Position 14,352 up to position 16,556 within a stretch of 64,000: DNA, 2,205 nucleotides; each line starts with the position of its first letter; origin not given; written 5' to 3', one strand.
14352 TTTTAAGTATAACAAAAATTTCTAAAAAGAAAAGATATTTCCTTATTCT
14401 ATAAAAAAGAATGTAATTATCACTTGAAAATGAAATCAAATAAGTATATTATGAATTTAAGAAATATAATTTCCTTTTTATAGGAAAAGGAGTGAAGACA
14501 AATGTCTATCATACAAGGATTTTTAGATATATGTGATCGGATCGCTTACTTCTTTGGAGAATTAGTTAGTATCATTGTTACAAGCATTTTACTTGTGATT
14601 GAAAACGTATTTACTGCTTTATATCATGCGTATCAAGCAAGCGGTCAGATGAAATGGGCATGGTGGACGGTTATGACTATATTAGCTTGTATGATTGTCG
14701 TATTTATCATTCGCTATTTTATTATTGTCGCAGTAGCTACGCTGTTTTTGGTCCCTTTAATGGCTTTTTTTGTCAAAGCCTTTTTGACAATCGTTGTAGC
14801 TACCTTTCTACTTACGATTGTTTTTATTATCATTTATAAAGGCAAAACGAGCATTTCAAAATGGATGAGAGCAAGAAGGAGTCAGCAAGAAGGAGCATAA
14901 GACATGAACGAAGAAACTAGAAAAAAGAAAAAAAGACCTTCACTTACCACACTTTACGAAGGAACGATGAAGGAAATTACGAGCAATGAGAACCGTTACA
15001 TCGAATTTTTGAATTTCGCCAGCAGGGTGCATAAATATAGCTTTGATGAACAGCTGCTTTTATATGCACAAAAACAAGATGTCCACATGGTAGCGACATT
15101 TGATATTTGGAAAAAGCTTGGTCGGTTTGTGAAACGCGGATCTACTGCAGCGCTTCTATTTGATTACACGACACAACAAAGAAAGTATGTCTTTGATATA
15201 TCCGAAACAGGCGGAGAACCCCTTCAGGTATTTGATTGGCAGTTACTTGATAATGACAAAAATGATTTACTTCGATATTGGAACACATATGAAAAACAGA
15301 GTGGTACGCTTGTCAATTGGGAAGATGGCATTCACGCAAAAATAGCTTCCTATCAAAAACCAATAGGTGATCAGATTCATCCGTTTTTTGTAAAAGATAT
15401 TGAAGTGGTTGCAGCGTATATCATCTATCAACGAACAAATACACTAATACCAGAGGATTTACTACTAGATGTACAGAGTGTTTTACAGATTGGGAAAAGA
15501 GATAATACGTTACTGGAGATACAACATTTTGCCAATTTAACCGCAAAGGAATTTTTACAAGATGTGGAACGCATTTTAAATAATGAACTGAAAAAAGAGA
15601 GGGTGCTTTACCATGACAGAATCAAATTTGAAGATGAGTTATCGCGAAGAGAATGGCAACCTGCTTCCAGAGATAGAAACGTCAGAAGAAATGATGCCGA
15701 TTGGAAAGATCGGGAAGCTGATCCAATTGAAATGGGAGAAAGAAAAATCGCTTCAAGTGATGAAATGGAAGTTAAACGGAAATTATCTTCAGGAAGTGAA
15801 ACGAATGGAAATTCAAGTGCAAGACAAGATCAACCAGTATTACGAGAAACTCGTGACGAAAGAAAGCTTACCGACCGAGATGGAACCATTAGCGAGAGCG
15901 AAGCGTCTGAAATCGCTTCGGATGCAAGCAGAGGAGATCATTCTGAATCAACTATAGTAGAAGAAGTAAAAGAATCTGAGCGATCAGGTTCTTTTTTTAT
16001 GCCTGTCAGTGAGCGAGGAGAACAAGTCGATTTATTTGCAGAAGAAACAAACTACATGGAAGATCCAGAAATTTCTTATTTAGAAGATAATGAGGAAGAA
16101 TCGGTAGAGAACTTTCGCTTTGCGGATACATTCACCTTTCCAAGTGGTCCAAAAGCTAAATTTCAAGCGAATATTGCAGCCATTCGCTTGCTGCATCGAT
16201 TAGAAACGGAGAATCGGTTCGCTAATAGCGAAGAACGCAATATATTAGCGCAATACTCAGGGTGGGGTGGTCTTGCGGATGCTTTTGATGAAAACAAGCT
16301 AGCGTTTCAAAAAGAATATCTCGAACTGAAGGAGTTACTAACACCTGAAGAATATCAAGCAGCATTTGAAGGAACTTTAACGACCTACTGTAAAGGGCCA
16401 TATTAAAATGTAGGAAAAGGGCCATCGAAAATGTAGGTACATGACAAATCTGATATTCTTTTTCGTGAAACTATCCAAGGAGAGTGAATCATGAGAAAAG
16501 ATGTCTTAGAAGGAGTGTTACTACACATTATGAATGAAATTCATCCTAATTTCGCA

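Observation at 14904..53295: Giant conjugation gene (ArdC-like N-terminus ... SNF2-like helicase C-terminus) split by about 33 kb of stacked mobile and accessory DNA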

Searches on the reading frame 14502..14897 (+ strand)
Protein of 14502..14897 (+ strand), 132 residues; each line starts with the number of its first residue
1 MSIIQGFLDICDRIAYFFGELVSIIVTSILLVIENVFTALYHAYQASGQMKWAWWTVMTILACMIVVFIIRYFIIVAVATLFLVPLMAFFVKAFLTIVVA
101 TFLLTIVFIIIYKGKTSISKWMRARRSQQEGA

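Call 48: search_protein_families(library=pfam, proteins=[window:14502-14897:+], max_evalue=0.001)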
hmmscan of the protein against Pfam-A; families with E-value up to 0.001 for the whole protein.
window:14502-14897:+ (132 aa): 0 families
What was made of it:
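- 14502..14900 (+): 132-codon ORF immediately upstream of the giant gene, probably in the same operon. A promoter-like site lies at 14424-14452. No Pfam match (call 48).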

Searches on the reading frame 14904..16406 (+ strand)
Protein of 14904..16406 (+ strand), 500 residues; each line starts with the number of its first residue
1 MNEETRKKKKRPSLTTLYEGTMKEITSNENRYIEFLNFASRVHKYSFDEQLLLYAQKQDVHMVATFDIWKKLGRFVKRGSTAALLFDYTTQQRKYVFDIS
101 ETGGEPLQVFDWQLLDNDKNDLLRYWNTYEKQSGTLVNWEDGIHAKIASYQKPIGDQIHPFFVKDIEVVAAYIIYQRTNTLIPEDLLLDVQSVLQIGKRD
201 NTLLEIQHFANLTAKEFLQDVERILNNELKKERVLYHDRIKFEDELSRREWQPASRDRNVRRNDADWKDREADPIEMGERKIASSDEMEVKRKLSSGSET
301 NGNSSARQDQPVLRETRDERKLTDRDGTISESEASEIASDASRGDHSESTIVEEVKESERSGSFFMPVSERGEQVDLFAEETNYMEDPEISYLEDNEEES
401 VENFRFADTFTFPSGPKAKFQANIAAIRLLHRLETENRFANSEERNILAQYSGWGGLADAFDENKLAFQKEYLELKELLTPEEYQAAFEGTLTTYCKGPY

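Call 6: search_protein_families(library=pfam, proteins=[window:14904-16403:+], max_evalue=0.01)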
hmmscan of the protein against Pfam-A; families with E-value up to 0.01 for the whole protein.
window:14904-16403:+ (500 aa): 1 family
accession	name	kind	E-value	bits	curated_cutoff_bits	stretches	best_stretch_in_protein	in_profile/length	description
PF08401.16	ArdcN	-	1.8e-05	25.3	22.6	1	27-94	28-97/123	N-terminal domain of anti-restriction factor ArdC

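Call 56: list_cluster_members(proteins=[window:14904-16403:+, window:49498-53292:+, L006:2134-4401:-])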
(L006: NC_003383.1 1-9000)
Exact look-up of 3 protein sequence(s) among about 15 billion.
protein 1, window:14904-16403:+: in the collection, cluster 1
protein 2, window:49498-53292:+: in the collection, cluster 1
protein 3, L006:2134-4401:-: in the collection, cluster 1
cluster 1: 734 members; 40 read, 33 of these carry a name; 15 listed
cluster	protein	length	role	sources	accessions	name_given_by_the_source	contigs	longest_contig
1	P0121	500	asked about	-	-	ArdC-like ssDNA-binding domain-containing protein [Listeria monocytogenes] | N-terminal domain-containing protein n=2 Tax=Listeria monocytogenes TaxID=1639 ...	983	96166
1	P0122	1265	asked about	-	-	TPA: DEAD/DEAH box helicase family protein [Listeria monocytogenes] | Helicase C-terminal domain-containing protein n=2 Tax=Listeria monocytogenes TaxID=1639 ... | SNF2-related protein [Listeria monocytogenes]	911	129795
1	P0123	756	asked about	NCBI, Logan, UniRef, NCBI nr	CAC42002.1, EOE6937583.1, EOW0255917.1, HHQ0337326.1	class I SAM-dependent methyltransferase [Listeria innocua] | Pli0004 protein n=2 Tax=Listeria innocua TaxID=1642 RepID=Q926P8_LISIN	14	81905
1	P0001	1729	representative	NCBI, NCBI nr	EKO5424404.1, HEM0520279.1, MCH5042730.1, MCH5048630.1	DEAD/DEAH box helicase family protein [Listeria monocytogenes]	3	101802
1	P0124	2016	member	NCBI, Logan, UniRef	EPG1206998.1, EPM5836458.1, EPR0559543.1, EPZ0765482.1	SNF2-related protein [Listeria monocytogenes] | SNF2-related protein n=3 Tax=Listeria monocytogenes TaxID=1639 RepID=UPI003CC9B188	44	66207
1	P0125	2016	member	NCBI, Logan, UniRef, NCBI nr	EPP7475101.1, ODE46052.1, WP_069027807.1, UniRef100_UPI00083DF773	hypothetical protein BB715_14070 [Listeria monocytogenes] | helicase-related protein n=2 Tax=Listeria monocytogenes TaxID=1639 RepID=UPI00083DF773 | SNF2-related protein [Listeria monocytogenes]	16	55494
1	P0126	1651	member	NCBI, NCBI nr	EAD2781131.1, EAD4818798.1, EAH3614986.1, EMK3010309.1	helicase SNF2 [Listeria monocytogenes]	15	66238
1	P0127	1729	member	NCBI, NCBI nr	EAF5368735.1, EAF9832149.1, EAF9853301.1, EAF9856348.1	helicase SNF2 [Listeria monocytogenes]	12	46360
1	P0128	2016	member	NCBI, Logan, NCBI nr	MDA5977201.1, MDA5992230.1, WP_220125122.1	DEAD/DEAH box helicase family protein [Listeria monocytogenes] | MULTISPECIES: SNF2-related protein [Listeria]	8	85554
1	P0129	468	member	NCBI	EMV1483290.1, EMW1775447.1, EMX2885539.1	class I SAM-dependent methyltransferase [Listeria monocytogenes]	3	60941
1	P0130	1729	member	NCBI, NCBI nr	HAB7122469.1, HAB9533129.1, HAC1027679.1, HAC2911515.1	TPA_asm: helicase SNF2 [Listeria monocytogenes] | helicase SNF2 [Listeria monocytogenes]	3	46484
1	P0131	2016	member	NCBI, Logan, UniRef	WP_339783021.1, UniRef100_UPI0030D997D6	helicase-related protein [Listeria innocua] | helicase-related protein n=2 Tax=Listeria innocua TaxID=1642 RepID=UPI0030D997D6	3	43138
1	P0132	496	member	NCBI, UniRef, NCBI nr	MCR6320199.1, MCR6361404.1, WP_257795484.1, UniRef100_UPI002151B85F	ArdC-like ssDNA-binding domain-containing protein [Listeria monocytogenes] | ArdC-like ssDNA-binding domain-containing protein n=1 Tax=Listeria monocytogenes ...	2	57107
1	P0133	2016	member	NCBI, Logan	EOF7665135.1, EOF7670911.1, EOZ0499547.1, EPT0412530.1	helicase-related protein [Listeria innocua]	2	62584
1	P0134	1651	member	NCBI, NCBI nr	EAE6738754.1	helicase SNF2 [Listeria monocytogenes]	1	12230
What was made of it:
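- The exact 1265-aa and 500-aa products are on 911 and 983 contigs (call 56).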

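Call 69: find_encoding_contigs(protein=window:14904-16406:+, flank=3000, max_places=10)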
Protein window:14904-16406:+ (500 aa): 25 contigs read that carry it; 3 places shown.
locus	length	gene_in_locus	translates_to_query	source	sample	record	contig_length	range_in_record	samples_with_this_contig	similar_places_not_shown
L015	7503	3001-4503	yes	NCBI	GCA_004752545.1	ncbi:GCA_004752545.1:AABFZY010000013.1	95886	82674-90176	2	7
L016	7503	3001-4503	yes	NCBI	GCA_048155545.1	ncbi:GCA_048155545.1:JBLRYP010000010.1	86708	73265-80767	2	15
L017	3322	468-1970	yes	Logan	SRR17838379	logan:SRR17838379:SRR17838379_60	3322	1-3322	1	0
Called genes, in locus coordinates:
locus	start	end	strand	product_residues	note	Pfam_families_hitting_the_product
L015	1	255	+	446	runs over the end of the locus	PF18555:MobL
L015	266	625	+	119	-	-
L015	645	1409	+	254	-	PF02661:Fic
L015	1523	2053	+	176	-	-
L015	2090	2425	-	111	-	PF13560:HTH_31 (weak), PF01381:HTH_3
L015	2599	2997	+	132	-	-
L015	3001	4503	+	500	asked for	PF08401:ArdcN (faint)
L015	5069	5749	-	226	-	PF00665:rve, PF13610:DDE_Tnp_IS240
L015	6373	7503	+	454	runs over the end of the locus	PF03486:HI0933_like (faint), PF07992:Pyr_redox_2, PF01266:DAO (faint), PF13738:Pyr_redox_3, PF00070:Pyr_redox, PF02852:Pyr_redox_dim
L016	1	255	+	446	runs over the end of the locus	PF18555:MobL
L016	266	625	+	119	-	-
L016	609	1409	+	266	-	PF02661:Fic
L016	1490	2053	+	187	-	-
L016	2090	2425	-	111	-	PF13560:HTH_31 (weak), PF01381:HTH_3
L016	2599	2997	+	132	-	-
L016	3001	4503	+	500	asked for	PF08401:ArdcN (faint)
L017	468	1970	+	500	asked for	PF08401:ArdcN (faint)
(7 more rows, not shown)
